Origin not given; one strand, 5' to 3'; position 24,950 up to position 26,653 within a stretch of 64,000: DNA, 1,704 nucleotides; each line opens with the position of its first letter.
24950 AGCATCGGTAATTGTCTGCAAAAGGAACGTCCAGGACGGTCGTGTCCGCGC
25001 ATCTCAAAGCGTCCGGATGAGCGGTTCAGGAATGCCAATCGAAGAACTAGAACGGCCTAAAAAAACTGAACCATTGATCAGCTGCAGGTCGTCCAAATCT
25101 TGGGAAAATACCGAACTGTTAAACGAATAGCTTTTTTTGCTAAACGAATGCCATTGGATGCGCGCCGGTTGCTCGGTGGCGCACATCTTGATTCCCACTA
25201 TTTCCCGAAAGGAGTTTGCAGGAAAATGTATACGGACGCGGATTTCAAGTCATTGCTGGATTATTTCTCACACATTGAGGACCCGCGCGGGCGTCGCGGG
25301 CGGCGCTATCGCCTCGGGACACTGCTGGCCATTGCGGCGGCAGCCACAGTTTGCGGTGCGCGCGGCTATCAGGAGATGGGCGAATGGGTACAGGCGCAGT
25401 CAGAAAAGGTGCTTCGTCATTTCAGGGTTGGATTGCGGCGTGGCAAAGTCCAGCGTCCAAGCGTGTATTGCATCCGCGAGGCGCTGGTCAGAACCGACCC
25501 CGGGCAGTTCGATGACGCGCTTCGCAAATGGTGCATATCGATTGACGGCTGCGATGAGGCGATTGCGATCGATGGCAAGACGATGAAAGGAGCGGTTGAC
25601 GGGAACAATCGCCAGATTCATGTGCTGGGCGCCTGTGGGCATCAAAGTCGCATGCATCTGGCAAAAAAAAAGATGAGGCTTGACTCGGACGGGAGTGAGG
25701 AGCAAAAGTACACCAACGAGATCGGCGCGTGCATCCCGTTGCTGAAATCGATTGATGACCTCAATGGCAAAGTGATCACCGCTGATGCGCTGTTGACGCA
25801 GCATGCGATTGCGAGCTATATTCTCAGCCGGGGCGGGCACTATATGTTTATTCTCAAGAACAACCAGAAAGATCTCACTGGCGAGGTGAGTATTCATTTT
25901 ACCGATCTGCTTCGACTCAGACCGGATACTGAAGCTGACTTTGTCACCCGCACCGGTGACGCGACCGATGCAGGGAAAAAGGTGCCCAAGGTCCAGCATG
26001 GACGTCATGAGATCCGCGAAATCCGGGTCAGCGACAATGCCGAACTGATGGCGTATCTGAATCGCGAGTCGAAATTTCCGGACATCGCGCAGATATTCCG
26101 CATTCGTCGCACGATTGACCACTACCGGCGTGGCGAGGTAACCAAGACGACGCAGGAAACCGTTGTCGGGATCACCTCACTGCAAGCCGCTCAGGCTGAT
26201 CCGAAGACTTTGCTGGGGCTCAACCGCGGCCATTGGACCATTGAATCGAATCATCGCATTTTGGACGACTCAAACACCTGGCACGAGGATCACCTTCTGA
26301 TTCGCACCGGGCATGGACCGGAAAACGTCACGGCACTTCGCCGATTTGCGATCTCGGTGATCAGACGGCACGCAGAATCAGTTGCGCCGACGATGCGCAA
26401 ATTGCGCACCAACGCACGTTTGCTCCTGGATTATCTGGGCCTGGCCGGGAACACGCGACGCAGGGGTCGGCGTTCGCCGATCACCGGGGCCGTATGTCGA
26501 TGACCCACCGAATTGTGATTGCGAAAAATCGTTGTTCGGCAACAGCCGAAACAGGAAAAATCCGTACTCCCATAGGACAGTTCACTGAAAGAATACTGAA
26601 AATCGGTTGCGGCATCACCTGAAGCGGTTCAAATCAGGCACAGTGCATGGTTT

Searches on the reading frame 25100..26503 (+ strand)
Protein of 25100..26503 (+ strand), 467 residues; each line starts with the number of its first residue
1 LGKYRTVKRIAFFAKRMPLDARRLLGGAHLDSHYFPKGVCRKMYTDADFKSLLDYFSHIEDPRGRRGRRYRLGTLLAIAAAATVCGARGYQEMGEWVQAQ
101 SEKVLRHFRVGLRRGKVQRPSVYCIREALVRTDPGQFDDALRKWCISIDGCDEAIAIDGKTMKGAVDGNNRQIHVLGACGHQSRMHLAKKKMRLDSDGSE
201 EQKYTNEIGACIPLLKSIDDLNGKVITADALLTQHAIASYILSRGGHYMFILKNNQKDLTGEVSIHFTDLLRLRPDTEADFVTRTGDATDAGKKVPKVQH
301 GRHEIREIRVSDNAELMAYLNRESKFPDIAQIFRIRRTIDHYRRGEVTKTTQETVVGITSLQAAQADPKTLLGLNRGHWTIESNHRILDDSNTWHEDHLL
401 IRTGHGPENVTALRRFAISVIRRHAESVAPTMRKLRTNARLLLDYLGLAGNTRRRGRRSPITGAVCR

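Call 4: search_protein_families(library=pfam, proteins=[window:25100-26503:+], max_evalue=0.01)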
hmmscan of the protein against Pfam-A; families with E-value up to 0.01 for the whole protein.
window:25100-26503:+ (467 aa): 2 families
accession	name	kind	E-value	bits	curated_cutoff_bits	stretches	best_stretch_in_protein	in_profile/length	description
PF13808.11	DDE_Tnp_1_assoc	-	1.5e-20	73.5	32.3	1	53-144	1-87/88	DDE_Tnp_1-associated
PF01609.27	DDE_Tnp_1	-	3e-09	37.4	23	1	202-406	56-186/200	Transposase DDE domain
